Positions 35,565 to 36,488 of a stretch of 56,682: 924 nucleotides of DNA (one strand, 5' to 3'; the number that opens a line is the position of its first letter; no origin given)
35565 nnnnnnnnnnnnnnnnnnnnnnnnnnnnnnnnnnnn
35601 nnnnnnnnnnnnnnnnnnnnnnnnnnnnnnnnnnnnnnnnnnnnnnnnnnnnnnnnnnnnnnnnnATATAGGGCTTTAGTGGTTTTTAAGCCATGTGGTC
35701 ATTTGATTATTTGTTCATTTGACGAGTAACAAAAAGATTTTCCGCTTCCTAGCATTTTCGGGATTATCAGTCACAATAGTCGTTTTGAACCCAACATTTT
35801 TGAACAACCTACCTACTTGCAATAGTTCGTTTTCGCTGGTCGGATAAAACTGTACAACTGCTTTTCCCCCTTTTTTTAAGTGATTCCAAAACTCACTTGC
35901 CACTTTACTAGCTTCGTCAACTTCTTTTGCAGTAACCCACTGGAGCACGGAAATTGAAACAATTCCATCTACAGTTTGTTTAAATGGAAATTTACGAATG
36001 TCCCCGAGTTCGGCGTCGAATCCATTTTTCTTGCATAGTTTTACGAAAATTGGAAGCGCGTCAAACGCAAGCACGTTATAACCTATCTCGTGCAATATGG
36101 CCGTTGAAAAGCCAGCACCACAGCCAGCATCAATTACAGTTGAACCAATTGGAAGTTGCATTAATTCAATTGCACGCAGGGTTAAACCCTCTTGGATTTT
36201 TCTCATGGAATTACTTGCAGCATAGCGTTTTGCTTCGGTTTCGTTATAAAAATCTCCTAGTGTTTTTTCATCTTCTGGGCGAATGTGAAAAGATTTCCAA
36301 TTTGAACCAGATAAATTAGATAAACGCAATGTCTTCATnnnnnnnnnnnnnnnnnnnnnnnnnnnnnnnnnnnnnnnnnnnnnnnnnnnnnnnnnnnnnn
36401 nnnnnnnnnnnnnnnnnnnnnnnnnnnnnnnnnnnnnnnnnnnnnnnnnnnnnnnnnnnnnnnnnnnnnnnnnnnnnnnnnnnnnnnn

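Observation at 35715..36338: Archaeal protein matching eukaryotic Bud23/WBSCR22 (SSU rRNA m7G methyltransferase) along its whole catalytic domain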

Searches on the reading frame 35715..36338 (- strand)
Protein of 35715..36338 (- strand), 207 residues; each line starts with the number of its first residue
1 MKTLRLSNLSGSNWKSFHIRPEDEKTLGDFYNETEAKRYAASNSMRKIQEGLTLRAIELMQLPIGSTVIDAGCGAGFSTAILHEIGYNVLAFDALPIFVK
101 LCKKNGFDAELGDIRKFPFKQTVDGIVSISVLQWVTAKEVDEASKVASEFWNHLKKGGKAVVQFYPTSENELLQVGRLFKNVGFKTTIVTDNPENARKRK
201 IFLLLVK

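Call 3: search_protein_families(library=pfam, proteins=[window:35715-36338:-], max_evalue=0.01)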
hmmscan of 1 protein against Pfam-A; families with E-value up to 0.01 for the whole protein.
window:35715-36338:- (207 aa): 7 families
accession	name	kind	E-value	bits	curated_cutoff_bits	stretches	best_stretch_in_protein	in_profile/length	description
PF08241.18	Methyltransf_11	-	1.5e-13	51.7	21.2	1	70-161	2-94/95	Methyltransferase domain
PF13649.12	Methyltransf_25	-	3e-10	41.1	27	1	68-158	1-97/97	Methyltransferase domain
PF13847.12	Methyltransf_31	-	1.1e-07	32.1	27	1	65-165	4-112/145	Methyltransferase domain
PF08242.18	Methyltransf_12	-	2.1e-05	25.6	30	1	70-159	2-97/98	Methyltransferase domain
PF13489.12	Methyltransf_23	-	5.6e-05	23.4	27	1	62-165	20-119/164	Methyltransferase domain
PF03848.20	TehB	-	0.00037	20.4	20.4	1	66-160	32-130/193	Tellurite resistance protein TehB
PF01135.25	PCMT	-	0.00084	19.6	20.3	1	55-85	64-94/210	Protein-L-isoaspartate(D-aspartate) O-methyltransferase (PCMT)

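Call 4: search_protein_families(library=ncbifam, proteins=[window:35715-36338:-], max_evalue=0.01)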
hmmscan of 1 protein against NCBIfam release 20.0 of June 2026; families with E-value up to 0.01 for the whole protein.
window:35715-36338:- (207 aa): 19 families
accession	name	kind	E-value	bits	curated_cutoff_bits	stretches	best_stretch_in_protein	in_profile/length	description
TIGR02072.1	BioC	equivalog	9.7e-11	41.9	184.95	1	48-178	15-146/244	malonyl-ACP O-methyltransferase BioC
NF045667.1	MTase_DVU1556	equivalog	2.4e-09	37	155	1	52-162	10-119/213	DVU_1556 family methyltransferase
NF010703.0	PRK14103.1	equivalog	4.5e-09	36.1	320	1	66-163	31-125/256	trans-aconitate 2-methyltransferase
TIGR02021.1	BchM-ChlM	equivalog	1.7e-07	30.9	158.9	1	52-142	40-138/218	magnesium protoporphyrin IX methyltransferase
NF001453.0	PRK00312.1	equivalog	2.2e-05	24.1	188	1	55-172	71-185/217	protein-L-isoaspartate(D-aspartate) O-methyltransferase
NF008823.0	PRK11873.1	subfamily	3.3e-05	23.5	263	1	57-162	70-181/272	arsenite methyltransferase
NF002463.0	PRK01683.1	equivalog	3.8e-05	23.4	297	1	66-191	33-154/258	trans-aconitate 2-methyltransferase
NF007610.0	PRK10258.1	equivalog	0.00014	21.3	342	1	66-158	44-134/251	malonyl-ACP O-methyltransferase BioC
NF008992.0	PRK12335.1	equivalog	0.00017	20.8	303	1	58-160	116-221/289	SAM-dependent methyltransferase TehB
NF008405.0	PRK11207.1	equivalog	0.00018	21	218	1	65-142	31-115/198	tellurite resistance methyltransferase TehB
TIGR00537.1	hemK_rel_arch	hypoth_equivalog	0.00032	20.5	87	0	66-106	21-61/179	HemK2/MTQ2 family protein methyltransferase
TIGR00477.1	tehB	equivalog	0.00037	19.9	219.5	1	65-160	74-172/238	tellurite resistance methyltransferase TehB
NF001241.0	PRK00216.1-2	equivalog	0.00076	19.2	327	1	36-172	21-157/231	demethylmenaquinone methyltransferase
TIGR01983.1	UbiG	equivalog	0.0015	17.8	102.95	1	58-161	49-150/228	bifunctional 2-polyprenyl-6-hydroxyphenol methylase/3-demethylubiquinol 3-O-methyltransferase UbiG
TIGR00080.1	pimt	equivalog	0.0021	17.9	159.05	1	55-100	68-116/216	protein-L-isoaspartate O-methyltransferase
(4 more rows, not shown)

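Call 5: search_solved_structures(query=window:35715-36338:-, max_evalue=0.001, show_alignments=3)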
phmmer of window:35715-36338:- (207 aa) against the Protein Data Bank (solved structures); distinct sequences matched with E-value up to 0.001: 12.
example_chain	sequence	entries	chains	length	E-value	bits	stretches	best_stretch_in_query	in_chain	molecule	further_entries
4qtt_B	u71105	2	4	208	6.8e-25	91.3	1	20-205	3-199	Putative methyltransferase BUD23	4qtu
7wtn_CB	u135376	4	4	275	1.6e-24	90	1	20-205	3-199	18S rRNA (guanine(1575)-N(7))-methyltransferase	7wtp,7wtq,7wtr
7wtw_q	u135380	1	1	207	1.7e-21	80.1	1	20-205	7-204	Probable 18S rRNA (guanine-N(7))-methyltransferase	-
6g4w_q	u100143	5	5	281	4.4e-21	78.8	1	20-205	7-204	Probable 18S rRNA (guanine-N(7))-methyltransferase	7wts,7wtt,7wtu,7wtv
9xab_1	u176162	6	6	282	7e-21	78.1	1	20-205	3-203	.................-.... protein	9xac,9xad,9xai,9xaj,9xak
7wzg_A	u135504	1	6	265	1.5e-09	41.2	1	30-164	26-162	Cypemycin N-terminal methyltransferase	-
3ccf_A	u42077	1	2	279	3e-06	30.4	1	57-165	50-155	Cyclopropane-fatty-acyl-phospholipid synthase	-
3l8d_A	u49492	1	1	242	1.1e-05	28.5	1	66-168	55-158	Methyltransferase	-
3cgg_A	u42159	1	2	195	0.00047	23.2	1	55-139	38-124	SAM-dependent methyltransferase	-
3e23_A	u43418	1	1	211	0.00059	22.9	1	58-167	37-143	uncharacterized protein RPA2492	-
6zxw_G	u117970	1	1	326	0.00061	22.9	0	55-162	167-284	tRNA (Guanine(10)-N2)-dimethyltransferase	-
6zxv_A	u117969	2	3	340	0.00066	22.8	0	55-162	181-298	tRNA (Guanine(10)-N2)-dimethyltransferase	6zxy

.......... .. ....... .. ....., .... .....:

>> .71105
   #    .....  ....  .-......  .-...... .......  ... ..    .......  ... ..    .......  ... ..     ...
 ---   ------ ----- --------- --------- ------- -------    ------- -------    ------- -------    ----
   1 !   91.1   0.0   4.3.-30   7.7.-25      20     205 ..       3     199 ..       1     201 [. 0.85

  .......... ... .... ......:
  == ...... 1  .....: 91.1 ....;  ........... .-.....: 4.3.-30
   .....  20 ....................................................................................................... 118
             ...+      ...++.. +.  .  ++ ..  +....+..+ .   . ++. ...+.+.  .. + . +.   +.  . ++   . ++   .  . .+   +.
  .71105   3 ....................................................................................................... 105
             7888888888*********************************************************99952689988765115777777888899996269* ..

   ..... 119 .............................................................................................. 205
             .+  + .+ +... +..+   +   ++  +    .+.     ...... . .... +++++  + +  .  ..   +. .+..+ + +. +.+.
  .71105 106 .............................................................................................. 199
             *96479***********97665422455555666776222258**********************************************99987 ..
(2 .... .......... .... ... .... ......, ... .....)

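Call 10: find_homologous_proteins(query=window:35715-36338:-, max_evalue=0.001)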
Query window:35715-36338:- (207 aa): 17 proteins with E <= 0.001 among 210 candidates.
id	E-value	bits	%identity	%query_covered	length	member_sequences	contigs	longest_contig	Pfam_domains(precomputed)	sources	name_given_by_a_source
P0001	6.8e-121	419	92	100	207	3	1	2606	PF13847.13,PF13649.13,PF08241.19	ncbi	-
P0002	3.4e-105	368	79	99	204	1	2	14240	PF13847.13,PF13649.13,PF08241.19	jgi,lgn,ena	-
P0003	3.9e-98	345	77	94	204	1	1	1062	PF13847.13,PF13489.13,PF13649.13,PF08241.19,PF08242.19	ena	-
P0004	3.9e-92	325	71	98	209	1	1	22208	PF13847.13,PF13489.13,PF13649.13,PF08241.19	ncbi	ncbi:MAG: class I SAM-dependent methyltransferase [Candidatus Micrarchaeota archaeon]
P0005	1.9e-84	300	67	95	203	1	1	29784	PF13847.13,PF13489.13,PF13649.13,PF08241.19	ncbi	-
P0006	1.3e-83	298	69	95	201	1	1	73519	PF13847.13,PF13489.13,PF03848.21,PF13649.13,PF08241.19,PF08242.19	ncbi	-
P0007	3.0e-83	296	65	96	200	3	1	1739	PF13847.13,PF13489.13,PF03848.21,PF13649.13,PF08241.19,PF08242.19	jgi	-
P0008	9.4e-82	292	64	95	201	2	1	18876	PF13847.13,PF13489.13,PF13649.13,PF08241.19,PF08242.19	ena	-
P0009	4.1e-81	289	65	95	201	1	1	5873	PF13847.13,PF13489.13,PF03848.21,PF13649.13,PF08241.19,PF08242.19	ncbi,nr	ncbi:MAG: class I SAM-dependent methyltransferase [Candidatus Micrarchaeota archaeon]|nr:class I SAM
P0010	8.7e-79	282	62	95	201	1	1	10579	PF13847.13,PF13489.13,PF13649.13,PF08241.19,PF08242.19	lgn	-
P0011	2.4e-77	277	63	96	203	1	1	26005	PF13847.13,PF13489.13,PF13649.13,PF08241.19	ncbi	-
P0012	1.1e-76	275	63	95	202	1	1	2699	PF13847.13,PF13489.13,PF13649.13,PF08241.19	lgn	-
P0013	8.2e-63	230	57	94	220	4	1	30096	PF13847.13,PF13489.13,PF13649.13,PF08241.19,PF08242.19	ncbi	ncbi:MAG: class I SAM-dependent methyltransferase [Candidatus Micrarchaeia archaeon]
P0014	6.4e-60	220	53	94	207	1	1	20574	PF07021.19,PF13847.13,PF13489.13,PF13649.13,PF08241.19,PF08242.19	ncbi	ncbi:MAG: methyltransferase domain-containing protein [Candidatus Micrarchaeota archaeon]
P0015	1.1e-58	216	52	96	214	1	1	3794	PF07021.19,PF13847.13,PF13489.13,PF13649.13,PF08241.19,PF08242.19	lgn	-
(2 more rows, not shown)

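Call 22: find_encoding_contigs(protein=window:35715-36338:-, flank=10000, max_places=4)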
Protein window:35715-36338:- (207 aa): 2 contigs read that carry it; 1 place shown.
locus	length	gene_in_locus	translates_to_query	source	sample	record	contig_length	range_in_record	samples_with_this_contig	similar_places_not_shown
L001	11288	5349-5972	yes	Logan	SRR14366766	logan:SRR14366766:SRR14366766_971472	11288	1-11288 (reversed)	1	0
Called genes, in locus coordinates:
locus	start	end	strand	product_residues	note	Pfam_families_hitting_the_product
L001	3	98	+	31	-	?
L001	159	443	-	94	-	PF21473:OB_Ssb-like, PF01336:tRNA_anti-codon (weak)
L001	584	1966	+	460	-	PF01523:PmbA_TldD_1st (weak), PF19290:PmbA_TldD_2nd, PF19289:PmbA_TldD_3rd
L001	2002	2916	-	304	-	-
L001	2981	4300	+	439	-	PF19290:PmbA_TldD_2nd (weak), PF19289:PmbA_TldD_3rd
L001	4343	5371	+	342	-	PF01321:Creatinase_N (weak), PF00557:Peptidase_M24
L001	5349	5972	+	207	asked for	PF13847:Methyltransf_31, PF08241:Methyltransf_11, PF08242:Methyltransf_12 (faint), PF13649:Methyltransf_25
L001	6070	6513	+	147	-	-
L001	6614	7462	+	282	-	PF23435:DUF7121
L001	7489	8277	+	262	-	-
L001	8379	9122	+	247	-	PF00705:PCNA_N, PF02747:PCNA_C (weak)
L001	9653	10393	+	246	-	PF01926:MMR_HSR1, PF03193:RsgA_GTPase (weak), PF00009:GTP_EFTU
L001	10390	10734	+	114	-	PF09846:OapB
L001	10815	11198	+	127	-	PF09845:OapC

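Call 26: find_encoding_contigs(protein=P0006, flank=10000, max_places=2)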
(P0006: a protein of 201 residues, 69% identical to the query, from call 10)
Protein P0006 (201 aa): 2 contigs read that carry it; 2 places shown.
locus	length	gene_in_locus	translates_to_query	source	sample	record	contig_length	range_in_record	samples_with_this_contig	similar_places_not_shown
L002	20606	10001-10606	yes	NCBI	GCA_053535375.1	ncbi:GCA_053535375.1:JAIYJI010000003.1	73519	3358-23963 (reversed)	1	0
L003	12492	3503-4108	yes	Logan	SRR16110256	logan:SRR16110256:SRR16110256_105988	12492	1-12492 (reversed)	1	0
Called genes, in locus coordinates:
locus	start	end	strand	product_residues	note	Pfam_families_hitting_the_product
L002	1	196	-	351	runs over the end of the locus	PF13191:AAA_16 (weak), PF01637:ATPase_2 (weak), PF13401:AAA_22, PF24883:NPHP3_N (faint), PF00004:AAA, PF22703:Cdc6_lid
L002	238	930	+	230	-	-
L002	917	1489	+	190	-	-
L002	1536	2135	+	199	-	-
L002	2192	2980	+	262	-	PF01040:UbiA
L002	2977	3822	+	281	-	-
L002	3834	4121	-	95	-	PF21473:OB_Ssb-like, PF01336:tRNA_anti-codon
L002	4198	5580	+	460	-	PF01523:PmbA_TldD_1st, PF19290:PmbA_TldD_2nd (faint), PF19289:PmbA_TldD_3rd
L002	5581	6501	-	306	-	-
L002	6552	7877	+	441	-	PF19290:PmbA_TldD_2nd (faint), PF19289:PmbA_TldD_3rd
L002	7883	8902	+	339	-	PF01321:Creatinase_N (weak), PF00557:Peptidase_M24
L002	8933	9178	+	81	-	PF05168:HEPN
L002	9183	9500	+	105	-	PF01909:NTP_transf_2, PF18765:Polbeta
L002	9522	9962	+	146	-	-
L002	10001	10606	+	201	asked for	PF03848:TehB (faint), PF13489:Methyltransf_23, PF13847:Methyltransf_31, PF08241:Methyltransf_11, PF08242:Methyltransf_12 (faint), PF13649:Methyltransf_25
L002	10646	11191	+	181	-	PF25084:LbH_EIF2B (weak), PF00132:Hexapep, PF14602:Hexapep_2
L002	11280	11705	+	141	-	-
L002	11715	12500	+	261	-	PF23435:DUF7121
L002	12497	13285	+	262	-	-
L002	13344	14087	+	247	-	PF00705:PCNA_N, PF02747:PCNA_C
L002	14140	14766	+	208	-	PF01926:MMR_HSR1, PF01248:Ribosomal_L7Ae (faint), PF03193:RsgA_GTPase (weak), PF00009:GTP_EFTU (weak)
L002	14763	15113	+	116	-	PF09846:OapB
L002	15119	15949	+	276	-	PF05050:Methyltransf_21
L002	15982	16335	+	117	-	PF09845:OapC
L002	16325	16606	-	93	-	PF07441:BofA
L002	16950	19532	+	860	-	PF05124:S_layer_C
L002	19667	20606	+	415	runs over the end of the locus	-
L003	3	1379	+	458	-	?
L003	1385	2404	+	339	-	PF01321:Creatinase_N (weak), PF00557:Peptidase_M24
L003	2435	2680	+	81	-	PF05168:HEPN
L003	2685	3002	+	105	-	PF01909:NTP_transf_2, PF18765:Polbeta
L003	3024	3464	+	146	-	-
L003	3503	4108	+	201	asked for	PF03848:TehB (faint), PF13489:Methyltransf_23, PF13847:Methyltransf_31, PF08241:Methyltransf_11, PF08242:Methyltransf_12 (faint), PF13649:Methyltransf_25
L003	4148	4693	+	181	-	PF25084:LbH_EIF2B (weak), PF00132:Hexapep, PF14602:Hexapep_2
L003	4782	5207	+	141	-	-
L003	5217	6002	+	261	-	PF23435:DUF7121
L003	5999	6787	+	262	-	-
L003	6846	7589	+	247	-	PF00705:PCNA_N, PF02747:PCNA_C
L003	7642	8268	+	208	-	PF01926:MMR_HSR1, PF01248:Ribosomal_L7Ae (faint), PF03193:RsgA_GTPase (weak), PF00009:GTP_EFTU (weak)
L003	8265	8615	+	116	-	PF09846:OapB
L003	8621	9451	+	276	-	PF05050:Methyltransf_21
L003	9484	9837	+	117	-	PF09845:OapC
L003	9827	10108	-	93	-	PF07441:BofA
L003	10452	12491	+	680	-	?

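Call 27: search_protein_representatives(alignment_id=A1)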
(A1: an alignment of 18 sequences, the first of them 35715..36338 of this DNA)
Query: 18 sequences, 201 profile positions. Proteins with E-value up to 0.001 (for the whole library): 31611; up to 1e-10: 909; up to 1e-30: 65. The best 150 are listed.
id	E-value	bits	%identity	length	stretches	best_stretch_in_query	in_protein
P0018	4.2e-97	339.9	-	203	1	5-200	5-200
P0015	5.6e-91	319.9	-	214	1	3-200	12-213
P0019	1.1e-72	260.2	-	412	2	3-200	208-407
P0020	2.5e-68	246.0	-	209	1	2-200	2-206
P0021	2.8e-68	245.8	-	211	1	4-200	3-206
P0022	1.2e-64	233.9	-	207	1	2-200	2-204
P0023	1.2e-63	230.7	-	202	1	5-199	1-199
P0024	7.3e-63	228.1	-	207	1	2-200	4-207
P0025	1.4e-62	227.2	-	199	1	4-198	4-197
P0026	7.1e-62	224.9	-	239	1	4-200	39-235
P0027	2.1e-59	216.8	-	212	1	5-200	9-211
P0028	3.2e-58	213.0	-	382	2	1-201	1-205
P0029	1.4e-57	210.9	-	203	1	2-200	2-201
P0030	2.9e-57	209.9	-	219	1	7-200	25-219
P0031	7.3e-57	208.6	-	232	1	3-200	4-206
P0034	2.3e-54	200.4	-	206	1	4-201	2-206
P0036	1.3e-50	188.1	-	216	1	2-200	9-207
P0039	6.2e-49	182.7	-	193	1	20-200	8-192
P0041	1.1e-45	172.0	-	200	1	14-200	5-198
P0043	2.5e-45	170.9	-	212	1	12-200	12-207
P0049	1.4e-41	158.7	-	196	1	21-200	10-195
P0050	1.7e-41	158.4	-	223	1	7-200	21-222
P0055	1.1e-38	149.2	-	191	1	23-199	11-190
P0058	1.5e-36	142.2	-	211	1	19-200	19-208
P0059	2.3e-36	141.7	-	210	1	14-200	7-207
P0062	3.5e-36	141.0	-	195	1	20-191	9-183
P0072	9.5e-33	129.8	-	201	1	21-198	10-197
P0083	3.1e-30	121.6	-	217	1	12-200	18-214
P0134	6.6e-26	107.5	-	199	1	21-200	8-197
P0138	1.5e-25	106.3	-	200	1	14-198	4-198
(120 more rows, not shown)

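Call 29: predict_structure(alignment_id=A1)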
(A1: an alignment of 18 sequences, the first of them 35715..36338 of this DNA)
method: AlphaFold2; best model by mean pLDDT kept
length: 207 residues; sequences in the alignment: 18
mean_pLDDT: 85.5   pTM: 0.83
mean pLDDT of the five models: 85.5, 82.5, 78.2, 72.9, 68.2
residues with pLDDT >= 90: 124; 70-90: 47; 50-70: 18; < 50: 18
segments of 3 or more residues with pLDDT < 50: 1-18
pLDDT, mean of each block of 10 residues (from residue 1): 36 46 60 81 88 96 98 92 97 93 93 94 96 86 97 98 89 95 96 71 97
secondary structure, 60 per line:
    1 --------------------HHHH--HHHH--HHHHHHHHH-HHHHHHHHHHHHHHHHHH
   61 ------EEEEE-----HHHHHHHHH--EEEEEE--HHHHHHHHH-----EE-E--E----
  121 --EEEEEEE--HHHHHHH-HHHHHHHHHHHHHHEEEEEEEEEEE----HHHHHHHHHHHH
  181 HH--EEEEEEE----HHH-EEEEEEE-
elements in order: H21-24 H27-30 H33-41 H43-60 E67-71 H77-85 E88-93 H96-104 E123-129 H132-138 H140-153 E154-164 H169-182 E185-191 E200-206

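Call 31: find_related_loci(query=A1, collection=genome_contigs, flank=6000)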
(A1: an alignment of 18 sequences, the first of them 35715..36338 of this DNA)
Query A1 (207 aa) in genome_contigs; peptide patterns used: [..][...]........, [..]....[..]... (x = any residue, [..] = any of these).
599 stretches matched a pattern (row limit reached: there are more); 133 encode a relative of the query (tblastn E <= 1e-3); the best 80 are kept; 80 distinct loci.
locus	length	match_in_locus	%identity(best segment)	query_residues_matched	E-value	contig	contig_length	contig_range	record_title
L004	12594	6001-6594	57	14-207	2e-69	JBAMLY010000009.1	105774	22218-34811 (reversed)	MAG: Candidatus Micrarchaeia archaeon isolate MAG17 ExploCarb_3808S_S2_33_length_105774_cov_25, whole genome shotgun seq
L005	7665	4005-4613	42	2-205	2e-49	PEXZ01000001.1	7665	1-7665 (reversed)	MAG: Candidatus Micrarchaeota archaeon CG08_land_8_20_14_0_20_59_11 CG08_land_8_20_14_0.20_scaffold_19674_c, whole genom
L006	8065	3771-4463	39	1-207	7e-49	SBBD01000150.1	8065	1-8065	MAG: archaeon isolate Bin_28_2_1 Hy_contig8410, whole genome shotgun sequence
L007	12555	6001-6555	45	20-207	5e-49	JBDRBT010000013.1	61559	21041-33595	MAG: Candidatus Micrarchaeota archaeon isolate MEGAHIT-group-1.142 k141_12585716, whole genome shotgun sequence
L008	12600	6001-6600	40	14-207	2e-43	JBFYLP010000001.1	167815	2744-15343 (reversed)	MAG: Candidatus Micrarchaeota archaeon isolate PPR_0039 PPR_0039.fa_k121_740597, whole genome shotgun sequence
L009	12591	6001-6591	39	20-207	1e-39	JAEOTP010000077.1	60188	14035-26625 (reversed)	MAG: Promethearchaeota archaeon isolate YT2_053 k127_43343144, whole genome shotgun sequence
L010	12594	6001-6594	39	20-207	4e-38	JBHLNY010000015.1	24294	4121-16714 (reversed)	MAG: Promethearchaeota archaeon isolate DZ2S.398 DZ2S.398@6105, whole genome shotgun sequence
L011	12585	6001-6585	40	20-205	3e-37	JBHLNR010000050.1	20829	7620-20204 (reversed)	MAG: Promethearchaeota archaeon isolate DZ2S.368 DZ2S.368@7751, whole genome shotgun sequence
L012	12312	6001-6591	40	20-207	4e-36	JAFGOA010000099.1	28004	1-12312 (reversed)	MAG: Promethearchaeota archaeon isolate Zod_Metabat.578 k87_4562240, whole genome shotgun sequence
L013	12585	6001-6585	37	20-205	8e-36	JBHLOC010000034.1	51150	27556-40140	MAG: Promethearchaeota archaeon isolate DZ3M.111 DZ3M.111@1663, whole genome shotgun sequence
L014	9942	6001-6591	38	20-207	1e-35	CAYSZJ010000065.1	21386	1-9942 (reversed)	MAG TPA_asm: uncultured archaeon isolate SRP239594_co1_24 genome assembly, contig: NODE_899_length_21386_cov_37.292110,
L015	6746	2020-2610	38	20-207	9e-36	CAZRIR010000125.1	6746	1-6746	MAG TPA_asm: uncultured archaeon isolate binchicken_co81_355 genome assembly, contig: NODE_20481_length_6746_cov_6.87415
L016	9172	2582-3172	36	20-207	3e-33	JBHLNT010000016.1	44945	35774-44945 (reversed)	MAG: Promethearchaeota archaeon isolate DZ2S.378 DZ2S.378@2119, whole genome shotgun sequence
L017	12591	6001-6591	36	20-207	4e-33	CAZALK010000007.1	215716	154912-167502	MAG TPA_asm: uncultured archaeon isolate binchicken_co136_26 genome assembly, contig: NODE_12_length_215716_cov_231.0105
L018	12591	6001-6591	35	20-207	4e-33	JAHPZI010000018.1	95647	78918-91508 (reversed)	MAG: Promethearchaeota archaeon isolate LW60_4 NODE_396_length_95647_cov_15.418497, whole genome shotgun sequence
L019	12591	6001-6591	36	20-207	4e-31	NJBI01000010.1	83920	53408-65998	MAG: Promethearchaeota archaeon Loki_b31 148, whole genome shotgun sequence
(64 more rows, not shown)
